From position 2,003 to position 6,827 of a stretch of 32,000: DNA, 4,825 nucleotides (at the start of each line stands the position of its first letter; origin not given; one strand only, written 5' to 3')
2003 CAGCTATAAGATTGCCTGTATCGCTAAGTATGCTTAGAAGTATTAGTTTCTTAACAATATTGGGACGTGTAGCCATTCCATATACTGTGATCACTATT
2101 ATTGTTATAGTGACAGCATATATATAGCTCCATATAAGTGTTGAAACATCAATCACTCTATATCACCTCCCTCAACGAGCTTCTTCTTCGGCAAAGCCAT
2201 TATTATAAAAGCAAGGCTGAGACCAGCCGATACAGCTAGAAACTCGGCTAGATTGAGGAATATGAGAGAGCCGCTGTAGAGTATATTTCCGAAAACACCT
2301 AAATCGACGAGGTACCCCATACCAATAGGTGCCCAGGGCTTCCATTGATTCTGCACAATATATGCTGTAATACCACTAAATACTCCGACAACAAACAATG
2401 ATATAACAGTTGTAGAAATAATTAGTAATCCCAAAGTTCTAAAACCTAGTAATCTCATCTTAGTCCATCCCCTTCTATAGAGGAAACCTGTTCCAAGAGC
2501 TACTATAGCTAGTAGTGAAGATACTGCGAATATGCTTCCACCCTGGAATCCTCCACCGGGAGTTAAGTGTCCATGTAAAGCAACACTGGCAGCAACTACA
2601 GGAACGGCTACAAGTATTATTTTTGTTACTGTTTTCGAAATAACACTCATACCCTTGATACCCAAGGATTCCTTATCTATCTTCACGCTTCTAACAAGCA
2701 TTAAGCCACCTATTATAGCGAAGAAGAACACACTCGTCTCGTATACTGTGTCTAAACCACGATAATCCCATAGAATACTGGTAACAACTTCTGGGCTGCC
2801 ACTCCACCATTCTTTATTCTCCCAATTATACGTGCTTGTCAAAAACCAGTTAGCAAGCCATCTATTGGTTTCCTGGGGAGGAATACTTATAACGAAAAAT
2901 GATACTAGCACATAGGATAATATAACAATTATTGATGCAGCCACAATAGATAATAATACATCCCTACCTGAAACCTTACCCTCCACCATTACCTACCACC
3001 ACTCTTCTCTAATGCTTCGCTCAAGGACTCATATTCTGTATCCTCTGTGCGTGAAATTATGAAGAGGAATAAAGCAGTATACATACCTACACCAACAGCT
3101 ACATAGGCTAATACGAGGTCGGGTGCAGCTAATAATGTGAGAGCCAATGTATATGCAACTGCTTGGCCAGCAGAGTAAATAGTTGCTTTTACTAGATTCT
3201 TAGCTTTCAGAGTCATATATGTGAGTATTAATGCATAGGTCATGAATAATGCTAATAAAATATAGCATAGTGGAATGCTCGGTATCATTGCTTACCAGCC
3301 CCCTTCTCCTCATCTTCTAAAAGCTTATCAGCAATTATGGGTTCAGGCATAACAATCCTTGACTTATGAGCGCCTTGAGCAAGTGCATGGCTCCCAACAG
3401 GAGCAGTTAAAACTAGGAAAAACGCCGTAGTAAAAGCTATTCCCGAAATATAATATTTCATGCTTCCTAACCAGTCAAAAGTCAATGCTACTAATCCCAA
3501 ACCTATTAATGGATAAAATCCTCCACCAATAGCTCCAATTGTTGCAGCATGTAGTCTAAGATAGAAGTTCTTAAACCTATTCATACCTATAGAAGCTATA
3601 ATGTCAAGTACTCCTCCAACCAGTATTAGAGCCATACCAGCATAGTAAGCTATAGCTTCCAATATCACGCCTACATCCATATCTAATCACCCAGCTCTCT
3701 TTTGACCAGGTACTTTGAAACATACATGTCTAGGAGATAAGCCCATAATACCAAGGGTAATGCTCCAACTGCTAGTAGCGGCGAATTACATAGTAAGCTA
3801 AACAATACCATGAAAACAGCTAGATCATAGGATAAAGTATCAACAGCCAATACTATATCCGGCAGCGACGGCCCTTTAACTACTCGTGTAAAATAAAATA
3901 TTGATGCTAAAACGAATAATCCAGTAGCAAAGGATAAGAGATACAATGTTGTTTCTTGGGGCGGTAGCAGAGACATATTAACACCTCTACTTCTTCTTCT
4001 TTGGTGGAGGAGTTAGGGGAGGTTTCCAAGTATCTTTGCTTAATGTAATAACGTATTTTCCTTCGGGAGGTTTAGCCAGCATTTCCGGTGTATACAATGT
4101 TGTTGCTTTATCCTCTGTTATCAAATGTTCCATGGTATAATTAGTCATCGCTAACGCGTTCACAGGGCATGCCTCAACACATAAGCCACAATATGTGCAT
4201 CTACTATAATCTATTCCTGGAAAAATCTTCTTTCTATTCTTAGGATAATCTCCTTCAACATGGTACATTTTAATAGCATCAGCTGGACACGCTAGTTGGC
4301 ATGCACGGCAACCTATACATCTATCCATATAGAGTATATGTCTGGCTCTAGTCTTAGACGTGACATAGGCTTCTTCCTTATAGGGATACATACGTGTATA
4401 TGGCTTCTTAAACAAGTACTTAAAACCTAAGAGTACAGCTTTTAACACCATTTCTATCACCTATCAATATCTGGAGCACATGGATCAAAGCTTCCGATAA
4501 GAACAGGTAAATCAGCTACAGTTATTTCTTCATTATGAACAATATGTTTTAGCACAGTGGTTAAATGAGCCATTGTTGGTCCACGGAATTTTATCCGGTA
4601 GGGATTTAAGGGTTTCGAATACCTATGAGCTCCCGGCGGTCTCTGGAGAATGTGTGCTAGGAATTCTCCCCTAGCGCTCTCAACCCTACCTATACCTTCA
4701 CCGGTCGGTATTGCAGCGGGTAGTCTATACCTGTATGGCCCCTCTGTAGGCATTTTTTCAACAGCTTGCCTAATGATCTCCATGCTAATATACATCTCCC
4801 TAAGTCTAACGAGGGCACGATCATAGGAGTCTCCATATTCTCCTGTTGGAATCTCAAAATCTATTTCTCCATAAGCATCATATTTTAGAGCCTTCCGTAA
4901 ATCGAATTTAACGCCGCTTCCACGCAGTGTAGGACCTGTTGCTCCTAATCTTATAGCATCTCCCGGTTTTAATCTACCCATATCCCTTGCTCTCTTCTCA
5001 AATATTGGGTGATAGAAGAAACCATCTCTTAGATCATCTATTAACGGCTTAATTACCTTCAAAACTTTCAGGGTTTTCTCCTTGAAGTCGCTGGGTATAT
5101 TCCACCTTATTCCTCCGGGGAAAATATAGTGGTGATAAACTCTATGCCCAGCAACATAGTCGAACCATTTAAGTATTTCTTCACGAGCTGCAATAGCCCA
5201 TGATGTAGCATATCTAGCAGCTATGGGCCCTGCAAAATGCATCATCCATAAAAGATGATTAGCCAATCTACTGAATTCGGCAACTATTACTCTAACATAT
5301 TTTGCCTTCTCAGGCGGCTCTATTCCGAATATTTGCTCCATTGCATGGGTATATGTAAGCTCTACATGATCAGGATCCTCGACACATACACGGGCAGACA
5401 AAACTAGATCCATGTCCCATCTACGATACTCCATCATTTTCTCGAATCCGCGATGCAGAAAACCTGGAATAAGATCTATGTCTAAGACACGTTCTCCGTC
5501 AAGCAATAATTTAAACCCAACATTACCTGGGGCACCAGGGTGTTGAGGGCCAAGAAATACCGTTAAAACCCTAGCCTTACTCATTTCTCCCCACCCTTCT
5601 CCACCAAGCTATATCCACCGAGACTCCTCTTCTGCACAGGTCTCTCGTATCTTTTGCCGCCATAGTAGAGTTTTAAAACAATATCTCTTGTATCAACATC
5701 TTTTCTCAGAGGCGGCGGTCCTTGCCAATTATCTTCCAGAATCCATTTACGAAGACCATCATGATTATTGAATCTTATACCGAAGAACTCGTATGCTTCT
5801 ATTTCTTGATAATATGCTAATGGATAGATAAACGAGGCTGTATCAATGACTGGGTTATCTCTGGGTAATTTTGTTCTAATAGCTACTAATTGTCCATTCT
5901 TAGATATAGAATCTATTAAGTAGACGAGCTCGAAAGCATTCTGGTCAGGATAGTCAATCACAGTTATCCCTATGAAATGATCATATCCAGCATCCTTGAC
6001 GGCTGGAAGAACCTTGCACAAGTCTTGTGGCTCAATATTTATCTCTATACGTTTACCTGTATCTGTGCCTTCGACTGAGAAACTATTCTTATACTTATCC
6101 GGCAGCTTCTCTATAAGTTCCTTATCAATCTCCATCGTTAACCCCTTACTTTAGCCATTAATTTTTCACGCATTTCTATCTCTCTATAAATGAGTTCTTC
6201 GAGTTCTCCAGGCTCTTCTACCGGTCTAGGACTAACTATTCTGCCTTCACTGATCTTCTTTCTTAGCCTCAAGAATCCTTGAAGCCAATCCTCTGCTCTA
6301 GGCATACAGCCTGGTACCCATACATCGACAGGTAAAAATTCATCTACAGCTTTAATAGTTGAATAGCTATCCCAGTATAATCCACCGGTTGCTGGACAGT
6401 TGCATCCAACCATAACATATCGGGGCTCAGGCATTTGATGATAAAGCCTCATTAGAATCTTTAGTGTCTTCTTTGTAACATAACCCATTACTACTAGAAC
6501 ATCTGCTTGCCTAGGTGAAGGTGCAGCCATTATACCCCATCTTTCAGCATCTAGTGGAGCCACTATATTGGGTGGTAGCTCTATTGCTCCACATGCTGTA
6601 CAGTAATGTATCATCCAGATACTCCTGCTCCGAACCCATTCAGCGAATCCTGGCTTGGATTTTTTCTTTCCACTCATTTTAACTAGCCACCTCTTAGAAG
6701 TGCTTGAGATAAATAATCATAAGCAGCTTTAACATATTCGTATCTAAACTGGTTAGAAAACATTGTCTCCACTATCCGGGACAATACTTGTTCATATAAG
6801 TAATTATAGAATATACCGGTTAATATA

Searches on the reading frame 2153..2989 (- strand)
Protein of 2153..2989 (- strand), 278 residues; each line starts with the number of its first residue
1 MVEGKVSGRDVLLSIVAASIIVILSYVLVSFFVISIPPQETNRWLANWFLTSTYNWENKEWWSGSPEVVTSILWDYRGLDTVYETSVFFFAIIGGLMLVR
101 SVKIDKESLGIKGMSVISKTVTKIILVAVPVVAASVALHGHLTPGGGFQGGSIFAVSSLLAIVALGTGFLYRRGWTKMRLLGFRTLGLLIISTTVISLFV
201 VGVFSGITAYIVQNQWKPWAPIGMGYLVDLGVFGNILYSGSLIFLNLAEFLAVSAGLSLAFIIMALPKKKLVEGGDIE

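Call 33: search_protein_families(library=pfam, proteins=[window:2153-2989:-], max_evalue=0.001)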
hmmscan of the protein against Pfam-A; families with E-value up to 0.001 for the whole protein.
window:2153-2989:- (278 aa): 2 families
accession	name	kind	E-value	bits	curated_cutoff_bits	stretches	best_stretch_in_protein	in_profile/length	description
PF04039.18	MnhB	-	5.9e-16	59.3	22.5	1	117-258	1-126/127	Domain related to MnhB subunit of Na+/H+ antiporter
PF20501.3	MbhE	-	0.00014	22.2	27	1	9-110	5-92/98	MBH, subunit E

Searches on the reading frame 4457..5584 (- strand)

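Call 33: search_protein_families(library=pfam, proteins=[window:4457-5584:-], max_evalue=0.001)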
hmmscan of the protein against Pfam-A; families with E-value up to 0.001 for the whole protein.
window:4457-5584:- (375 aa): 1 family
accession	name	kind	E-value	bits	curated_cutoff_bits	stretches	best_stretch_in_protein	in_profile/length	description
PF00346.24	Complex1_49kDa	-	1.3e-60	205.3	24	2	127-285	8-165/271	Respiratory-chain NADH dehydrogenase, 49 Kd subunit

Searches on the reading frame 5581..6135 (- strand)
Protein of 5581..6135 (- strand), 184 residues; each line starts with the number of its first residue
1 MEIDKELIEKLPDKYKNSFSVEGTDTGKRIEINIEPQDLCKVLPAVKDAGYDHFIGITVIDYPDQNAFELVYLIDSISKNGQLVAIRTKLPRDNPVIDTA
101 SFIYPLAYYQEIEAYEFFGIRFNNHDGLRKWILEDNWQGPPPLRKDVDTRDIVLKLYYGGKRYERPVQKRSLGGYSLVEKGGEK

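Call 33: search_protein_families(library=pfam, proteins=[window:5581-6135:-], max_evalue=0.001)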
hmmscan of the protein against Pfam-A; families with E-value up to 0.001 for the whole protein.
window:5581-6135:- (184 aa): 1 family
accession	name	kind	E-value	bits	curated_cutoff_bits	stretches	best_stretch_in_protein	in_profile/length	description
PF00329.25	Complex1_30kDa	-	6.5e-29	101.4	22.5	1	32-150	1-121/124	Respiratory-chain NADH dehydrogenase, 30 Kd subunit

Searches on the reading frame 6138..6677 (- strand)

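Call 33: search_protein_families(library=pfam, proteins=[window:6138-6677:-], max_evalue=0.001)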
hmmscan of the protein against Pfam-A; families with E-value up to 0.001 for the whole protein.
window:6138-6677:- (179 aa): 1 family
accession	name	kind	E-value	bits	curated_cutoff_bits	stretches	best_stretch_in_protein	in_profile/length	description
PF01058.29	Oxidored_q6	-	3e-21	75.9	27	1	41-137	15-127/128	NADH ubiquinone oxidoreductase, 20 Kd subunit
